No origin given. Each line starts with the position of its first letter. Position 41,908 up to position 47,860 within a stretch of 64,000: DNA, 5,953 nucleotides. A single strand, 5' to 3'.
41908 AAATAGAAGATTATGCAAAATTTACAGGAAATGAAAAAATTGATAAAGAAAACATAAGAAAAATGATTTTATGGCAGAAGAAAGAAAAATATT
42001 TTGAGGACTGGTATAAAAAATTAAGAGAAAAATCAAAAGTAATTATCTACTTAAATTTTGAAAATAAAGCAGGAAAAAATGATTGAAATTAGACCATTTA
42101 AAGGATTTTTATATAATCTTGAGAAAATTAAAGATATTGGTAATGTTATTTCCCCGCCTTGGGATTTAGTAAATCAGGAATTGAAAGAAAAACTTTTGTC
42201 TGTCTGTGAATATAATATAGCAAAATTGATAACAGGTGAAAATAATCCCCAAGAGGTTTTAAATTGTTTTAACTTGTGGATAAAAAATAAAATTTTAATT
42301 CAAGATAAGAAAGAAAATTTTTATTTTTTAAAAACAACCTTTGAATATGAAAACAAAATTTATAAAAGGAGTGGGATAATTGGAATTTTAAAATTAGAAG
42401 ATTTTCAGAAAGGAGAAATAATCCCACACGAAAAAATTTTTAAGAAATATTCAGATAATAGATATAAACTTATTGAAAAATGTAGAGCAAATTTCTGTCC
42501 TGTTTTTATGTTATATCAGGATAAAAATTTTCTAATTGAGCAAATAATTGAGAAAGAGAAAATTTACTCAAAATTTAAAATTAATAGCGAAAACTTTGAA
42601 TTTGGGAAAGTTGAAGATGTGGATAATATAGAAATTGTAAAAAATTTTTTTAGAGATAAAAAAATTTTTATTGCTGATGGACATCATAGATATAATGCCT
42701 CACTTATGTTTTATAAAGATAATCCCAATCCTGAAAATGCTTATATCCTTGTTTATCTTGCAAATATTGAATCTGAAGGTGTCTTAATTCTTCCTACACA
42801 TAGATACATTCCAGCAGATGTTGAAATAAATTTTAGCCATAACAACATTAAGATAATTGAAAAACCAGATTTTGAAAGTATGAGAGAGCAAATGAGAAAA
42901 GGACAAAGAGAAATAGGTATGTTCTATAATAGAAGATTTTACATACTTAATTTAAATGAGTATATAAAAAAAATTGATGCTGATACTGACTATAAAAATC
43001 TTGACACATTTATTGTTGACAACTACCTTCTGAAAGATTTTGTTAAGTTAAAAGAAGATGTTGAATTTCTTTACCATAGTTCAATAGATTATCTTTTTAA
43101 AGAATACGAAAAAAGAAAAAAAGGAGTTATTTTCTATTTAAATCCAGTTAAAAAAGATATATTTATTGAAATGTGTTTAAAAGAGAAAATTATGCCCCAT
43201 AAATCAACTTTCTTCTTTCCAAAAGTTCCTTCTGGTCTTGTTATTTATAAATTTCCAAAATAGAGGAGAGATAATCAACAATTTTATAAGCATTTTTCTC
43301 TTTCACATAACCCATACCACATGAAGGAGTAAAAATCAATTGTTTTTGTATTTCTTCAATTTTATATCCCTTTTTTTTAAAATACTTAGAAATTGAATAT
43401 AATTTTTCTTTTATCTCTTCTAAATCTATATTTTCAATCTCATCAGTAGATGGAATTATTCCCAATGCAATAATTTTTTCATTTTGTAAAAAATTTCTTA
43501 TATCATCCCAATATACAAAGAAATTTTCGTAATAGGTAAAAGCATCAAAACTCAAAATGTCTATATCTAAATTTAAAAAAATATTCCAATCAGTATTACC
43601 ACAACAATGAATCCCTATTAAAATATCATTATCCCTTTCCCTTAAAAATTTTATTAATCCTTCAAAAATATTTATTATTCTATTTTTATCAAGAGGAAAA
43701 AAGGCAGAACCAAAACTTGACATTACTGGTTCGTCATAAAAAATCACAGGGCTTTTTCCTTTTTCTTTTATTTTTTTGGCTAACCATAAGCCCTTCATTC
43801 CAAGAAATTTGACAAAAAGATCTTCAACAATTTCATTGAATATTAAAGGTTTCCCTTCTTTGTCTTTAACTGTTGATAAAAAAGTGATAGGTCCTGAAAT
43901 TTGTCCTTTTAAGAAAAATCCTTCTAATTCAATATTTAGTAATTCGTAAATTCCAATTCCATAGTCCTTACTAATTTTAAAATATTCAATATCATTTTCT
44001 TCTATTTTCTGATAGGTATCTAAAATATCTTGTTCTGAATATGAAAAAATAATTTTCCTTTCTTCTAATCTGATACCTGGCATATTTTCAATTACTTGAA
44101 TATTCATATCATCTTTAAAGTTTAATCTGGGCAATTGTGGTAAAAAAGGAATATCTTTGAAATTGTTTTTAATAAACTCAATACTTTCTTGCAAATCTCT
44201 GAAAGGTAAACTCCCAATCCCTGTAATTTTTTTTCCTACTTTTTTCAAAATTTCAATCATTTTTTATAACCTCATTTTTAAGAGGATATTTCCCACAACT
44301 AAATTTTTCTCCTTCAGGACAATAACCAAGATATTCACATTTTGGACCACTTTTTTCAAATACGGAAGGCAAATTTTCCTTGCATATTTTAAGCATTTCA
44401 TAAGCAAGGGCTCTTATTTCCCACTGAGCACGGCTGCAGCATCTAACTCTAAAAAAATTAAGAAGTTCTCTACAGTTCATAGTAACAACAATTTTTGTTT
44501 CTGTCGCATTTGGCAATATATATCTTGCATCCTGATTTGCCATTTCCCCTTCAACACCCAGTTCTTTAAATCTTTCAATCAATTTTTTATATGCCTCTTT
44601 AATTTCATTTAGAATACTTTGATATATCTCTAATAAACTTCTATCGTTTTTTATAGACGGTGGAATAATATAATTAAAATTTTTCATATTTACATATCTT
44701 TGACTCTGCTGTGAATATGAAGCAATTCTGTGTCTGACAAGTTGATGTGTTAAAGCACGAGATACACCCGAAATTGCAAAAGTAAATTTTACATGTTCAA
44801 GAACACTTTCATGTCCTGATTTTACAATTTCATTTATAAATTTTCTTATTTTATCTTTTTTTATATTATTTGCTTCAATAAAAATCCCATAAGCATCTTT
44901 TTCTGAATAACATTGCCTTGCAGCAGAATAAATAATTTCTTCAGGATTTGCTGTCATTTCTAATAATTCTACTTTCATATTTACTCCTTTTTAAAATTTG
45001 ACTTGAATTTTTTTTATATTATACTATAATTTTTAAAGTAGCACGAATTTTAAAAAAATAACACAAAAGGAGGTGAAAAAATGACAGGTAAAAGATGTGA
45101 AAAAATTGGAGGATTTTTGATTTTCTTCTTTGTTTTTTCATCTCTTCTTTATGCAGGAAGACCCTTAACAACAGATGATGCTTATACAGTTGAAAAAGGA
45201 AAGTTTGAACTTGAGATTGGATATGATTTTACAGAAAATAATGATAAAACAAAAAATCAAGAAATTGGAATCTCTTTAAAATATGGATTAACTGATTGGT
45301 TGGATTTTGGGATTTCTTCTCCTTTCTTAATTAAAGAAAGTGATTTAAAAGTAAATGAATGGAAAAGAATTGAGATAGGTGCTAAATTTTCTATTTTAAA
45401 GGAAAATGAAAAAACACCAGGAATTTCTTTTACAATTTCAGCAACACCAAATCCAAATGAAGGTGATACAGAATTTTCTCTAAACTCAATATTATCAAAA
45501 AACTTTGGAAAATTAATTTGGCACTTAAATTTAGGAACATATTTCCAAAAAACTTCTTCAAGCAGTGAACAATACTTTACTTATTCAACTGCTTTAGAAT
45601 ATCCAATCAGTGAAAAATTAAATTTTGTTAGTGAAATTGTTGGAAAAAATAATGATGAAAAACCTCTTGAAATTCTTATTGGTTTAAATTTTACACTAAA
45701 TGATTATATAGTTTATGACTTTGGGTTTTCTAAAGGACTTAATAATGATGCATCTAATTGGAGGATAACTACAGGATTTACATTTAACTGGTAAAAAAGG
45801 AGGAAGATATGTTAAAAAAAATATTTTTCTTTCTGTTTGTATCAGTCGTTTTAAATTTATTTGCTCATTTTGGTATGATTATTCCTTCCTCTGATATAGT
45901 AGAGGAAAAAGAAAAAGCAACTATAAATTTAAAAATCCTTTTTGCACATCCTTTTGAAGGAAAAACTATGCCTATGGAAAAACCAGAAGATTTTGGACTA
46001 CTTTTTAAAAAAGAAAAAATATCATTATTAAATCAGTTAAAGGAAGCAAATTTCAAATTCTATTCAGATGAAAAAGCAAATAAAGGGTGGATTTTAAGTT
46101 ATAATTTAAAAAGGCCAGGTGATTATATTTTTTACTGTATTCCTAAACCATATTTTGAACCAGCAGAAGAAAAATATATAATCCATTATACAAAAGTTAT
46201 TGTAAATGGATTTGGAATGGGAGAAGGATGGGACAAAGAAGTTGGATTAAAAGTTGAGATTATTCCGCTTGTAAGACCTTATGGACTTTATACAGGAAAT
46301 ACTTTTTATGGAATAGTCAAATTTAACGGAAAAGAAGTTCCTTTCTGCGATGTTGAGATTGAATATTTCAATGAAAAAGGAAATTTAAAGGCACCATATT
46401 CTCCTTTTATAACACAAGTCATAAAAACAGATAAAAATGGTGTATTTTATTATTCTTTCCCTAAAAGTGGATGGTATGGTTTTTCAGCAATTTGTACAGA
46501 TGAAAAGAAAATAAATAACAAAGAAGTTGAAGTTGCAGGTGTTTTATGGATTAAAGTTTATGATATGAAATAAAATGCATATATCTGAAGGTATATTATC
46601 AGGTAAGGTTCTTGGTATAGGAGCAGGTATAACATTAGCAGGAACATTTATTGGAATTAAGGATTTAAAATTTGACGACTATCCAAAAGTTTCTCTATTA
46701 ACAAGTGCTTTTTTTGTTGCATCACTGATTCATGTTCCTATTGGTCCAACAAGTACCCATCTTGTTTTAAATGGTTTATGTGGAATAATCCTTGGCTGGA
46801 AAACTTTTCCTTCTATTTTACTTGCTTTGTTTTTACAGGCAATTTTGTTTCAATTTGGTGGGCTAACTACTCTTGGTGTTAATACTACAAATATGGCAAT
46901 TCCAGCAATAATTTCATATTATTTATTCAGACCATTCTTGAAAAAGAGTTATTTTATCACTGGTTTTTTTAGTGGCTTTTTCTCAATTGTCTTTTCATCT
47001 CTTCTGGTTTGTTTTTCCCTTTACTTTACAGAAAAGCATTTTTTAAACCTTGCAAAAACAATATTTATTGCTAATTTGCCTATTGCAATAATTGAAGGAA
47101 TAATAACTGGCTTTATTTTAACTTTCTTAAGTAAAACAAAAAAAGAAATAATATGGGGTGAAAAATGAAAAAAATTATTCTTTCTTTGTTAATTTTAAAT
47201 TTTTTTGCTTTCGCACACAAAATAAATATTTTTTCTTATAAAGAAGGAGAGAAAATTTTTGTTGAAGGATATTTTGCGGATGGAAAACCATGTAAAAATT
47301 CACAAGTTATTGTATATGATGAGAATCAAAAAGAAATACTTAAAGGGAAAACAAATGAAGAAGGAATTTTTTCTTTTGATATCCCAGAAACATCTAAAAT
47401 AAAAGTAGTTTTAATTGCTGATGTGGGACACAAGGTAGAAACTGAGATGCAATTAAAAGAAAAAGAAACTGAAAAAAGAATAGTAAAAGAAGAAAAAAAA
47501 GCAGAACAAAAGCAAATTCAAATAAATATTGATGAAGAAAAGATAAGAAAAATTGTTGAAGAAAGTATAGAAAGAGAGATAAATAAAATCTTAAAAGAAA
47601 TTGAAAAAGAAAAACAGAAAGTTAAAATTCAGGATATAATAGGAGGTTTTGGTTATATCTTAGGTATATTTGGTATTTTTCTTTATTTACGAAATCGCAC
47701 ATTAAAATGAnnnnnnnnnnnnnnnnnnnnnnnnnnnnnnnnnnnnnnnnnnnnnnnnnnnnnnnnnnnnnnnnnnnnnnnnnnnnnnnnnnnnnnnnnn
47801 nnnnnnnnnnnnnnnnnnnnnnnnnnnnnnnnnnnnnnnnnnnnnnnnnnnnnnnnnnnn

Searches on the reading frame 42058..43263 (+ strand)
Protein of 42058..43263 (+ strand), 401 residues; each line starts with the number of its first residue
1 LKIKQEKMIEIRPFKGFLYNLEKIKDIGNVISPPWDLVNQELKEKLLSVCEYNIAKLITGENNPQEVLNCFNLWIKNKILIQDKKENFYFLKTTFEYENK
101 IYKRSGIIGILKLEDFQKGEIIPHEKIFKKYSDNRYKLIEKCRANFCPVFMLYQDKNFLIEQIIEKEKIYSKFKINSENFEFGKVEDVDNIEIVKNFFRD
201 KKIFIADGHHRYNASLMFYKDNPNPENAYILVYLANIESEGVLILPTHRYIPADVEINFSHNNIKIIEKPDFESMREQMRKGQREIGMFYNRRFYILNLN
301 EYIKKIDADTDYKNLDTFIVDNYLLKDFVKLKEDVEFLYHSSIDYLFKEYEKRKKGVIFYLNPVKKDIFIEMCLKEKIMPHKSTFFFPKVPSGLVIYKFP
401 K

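Call 22: search_protein_families(library=pfam, max_evalue=0.00001, proteins=[window:42058-43263:+])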
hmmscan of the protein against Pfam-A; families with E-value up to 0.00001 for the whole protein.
window:42058-43263:+ (401 aa): 1 family
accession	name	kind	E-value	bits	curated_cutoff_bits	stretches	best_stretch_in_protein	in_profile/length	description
PF06245.16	DUF1015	-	2.1e-55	188.3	25.8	1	11-316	1-323/325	Protein of unknown function (DUF1015)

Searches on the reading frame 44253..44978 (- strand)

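Call 22: search_protein_families(library=pfam, max_evalue=0.00001, proteins=[window:44253-44978:-])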
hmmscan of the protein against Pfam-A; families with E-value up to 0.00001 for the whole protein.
window:44253-44978:- (241 aa): 1 family
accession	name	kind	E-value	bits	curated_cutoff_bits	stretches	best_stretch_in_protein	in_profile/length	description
PF02511.20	Thy1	-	3.3e-75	252.5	24.8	1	4-204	1-190/191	Thymidylate synthase complementing protein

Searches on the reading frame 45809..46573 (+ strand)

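Call 23: search_protein_families(library=pfam, max_evalue=0.00001, proteins=[window:45809-46573:+])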
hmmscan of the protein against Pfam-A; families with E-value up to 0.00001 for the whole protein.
window:45809-46573:+ (254 aa): 1 family
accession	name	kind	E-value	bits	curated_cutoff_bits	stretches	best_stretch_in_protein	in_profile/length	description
PF10670.15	DUF4198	-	2.4e-53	181.8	34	1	18-229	2-207/209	Domain of unknown function (DUF4198)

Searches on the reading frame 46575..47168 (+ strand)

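Call 23: search_protein_families(library=pfam, max_evalue=0.00001, proteins=[window:46575-47168:+])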
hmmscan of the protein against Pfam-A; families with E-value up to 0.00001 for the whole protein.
window:46575-47168:+ (197 aa): 1 family
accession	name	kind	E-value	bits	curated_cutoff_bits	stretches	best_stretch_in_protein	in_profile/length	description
PF01891.21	CbiM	-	1.2e-55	189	23.1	1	2-191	1-204/205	Cobalt uptake substrate-specific transmembrane region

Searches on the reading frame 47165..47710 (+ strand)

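Call 23: search_protein_families(library=pfam, max_evalue=0.00001, proteins=[window:47165-47710:+])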
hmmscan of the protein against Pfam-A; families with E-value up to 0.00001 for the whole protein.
window:47165-47710:+ (181 aa): 1 family
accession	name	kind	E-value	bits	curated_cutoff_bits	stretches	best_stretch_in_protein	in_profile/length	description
PF11974.14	bMG3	-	7e-07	29.6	34.9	1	24-85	10-74/103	Bacterial alpha-2-macroglobulin MG3 domain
